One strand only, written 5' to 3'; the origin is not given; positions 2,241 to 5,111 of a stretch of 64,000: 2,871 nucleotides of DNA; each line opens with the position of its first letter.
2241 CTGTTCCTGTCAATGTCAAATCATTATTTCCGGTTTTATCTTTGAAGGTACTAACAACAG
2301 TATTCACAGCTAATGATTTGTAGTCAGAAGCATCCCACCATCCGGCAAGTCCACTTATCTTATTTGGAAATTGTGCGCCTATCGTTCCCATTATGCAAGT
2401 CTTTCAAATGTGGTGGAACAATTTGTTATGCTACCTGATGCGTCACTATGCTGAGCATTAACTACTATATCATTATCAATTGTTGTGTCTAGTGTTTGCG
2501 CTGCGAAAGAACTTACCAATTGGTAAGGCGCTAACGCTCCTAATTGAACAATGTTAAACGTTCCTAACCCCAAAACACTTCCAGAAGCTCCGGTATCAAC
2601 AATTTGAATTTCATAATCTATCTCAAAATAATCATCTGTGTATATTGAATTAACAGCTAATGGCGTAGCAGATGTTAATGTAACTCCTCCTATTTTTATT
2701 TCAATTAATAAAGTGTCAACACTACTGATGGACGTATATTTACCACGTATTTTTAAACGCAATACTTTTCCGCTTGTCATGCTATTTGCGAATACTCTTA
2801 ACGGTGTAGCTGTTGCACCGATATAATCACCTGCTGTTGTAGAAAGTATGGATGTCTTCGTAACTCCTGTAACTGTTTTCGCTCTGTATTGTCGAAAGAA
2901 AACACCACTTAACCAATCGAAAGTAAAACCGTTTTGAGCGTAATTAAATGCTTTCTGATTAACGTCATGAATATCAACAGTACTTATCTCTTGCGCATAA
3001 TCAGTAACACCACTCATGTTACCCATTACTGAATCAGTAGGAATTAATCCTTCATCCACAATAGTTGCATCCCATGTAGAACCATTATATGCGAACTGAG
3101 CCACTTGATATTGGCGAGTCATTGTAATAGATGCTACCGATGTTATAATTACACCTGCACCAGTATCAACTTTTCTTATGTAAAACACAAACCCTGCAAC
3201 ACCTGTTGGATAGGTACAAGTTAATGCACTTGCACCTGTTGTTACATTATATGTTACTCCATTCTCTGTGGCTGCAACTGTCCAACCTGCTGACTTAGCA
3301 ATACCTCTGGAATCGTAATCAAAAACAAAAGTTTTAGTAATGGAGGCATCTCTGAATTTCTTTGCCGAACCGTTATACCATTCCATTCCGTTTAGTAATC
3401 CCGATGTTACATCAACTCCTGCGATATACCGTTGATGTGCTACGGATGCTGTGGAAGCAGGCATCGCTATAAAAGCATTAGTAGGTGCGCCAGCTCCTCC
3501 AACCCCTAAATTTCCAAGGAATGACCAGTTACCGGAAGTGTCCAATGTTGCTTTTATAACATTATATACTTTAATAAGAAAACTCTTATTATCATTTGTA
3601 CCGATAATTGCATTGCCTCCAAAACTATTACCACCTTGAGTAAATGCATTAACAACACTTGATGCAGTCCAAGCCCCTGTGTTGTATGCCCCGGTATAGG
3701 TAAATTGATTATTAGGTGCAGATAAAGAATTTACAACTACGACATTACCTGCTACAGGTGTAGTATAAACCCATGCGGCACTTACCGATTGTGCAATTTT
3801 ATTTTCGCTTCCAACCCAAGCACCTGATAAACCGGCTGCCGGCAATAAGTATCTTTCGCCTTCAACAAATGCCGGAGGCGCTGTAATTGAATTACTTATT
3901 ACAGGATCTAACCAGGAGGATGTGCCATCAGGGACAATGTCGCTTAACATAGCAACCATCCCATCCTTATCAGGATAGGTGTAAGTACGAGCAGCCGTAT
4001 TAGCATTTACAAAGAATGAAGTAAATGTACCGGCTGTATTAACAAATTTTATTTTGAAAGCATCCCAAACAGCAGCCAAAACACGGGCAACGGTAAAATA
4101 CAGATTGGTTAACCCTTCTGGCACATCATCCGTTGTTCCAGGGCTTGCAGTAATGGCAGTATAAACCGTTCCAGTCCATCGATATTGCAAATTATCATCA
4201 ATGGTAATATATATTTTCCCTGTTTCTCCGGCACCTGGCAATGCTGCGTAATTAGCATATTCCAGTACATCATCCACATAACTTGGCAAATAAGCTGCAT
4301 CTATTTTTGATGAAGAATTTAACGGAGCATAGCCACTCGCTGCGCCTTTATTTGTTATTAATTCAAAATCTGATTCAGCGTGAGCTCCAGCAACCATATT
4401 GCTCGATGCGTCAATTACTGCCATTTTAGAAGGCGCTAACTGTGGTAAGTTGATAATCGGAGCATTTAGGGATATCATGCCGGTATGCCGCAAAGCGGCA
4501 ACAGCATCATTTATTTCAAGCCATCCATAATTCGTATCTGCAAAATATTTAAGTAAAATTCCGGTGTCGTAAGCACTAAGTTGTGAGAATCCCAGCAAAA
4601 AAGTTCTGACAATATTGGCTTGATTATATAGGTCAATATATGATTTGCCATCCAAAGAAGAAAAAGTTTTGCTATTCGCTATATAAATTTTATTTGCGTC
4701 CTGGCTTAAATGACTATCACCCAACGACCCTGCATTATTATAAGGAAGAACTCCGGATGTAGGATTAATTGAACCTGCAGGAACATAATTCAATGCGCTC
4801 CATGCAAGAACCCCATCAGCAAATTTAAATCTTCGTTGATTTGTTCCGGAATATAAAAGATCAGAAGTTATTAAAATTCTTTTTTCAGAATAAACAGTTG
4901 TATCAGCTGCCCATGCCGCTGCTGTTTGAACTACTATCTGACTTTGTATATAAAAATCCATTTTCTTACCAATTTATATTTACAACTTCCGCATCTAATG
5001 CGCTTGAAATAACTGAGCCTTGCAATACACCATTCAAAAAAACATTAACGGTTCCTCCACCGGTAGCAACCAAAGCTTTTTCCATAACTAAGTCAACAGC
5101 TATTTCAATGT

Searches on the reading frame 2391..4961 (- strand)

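Call 18: search_protein_families(library=phrogs, proteins=[window:2391-4961:-], max_evalue=0.00001)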
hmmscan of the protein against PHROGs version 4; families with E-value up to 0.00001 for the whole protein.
window:2391-4961:- (856 aa): 3 families
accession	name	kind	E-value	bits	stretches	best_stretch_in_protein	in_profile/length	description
phrog_15439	-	other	9.3e-27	95.6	1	198-271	35-108/290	peptidase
phrog_2952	-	tail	7.8e-11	42.6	1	217-320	224-327/488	minor tail protein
phrog_5363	-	unknown function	6.5e-09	37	1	353-475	42-143/245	-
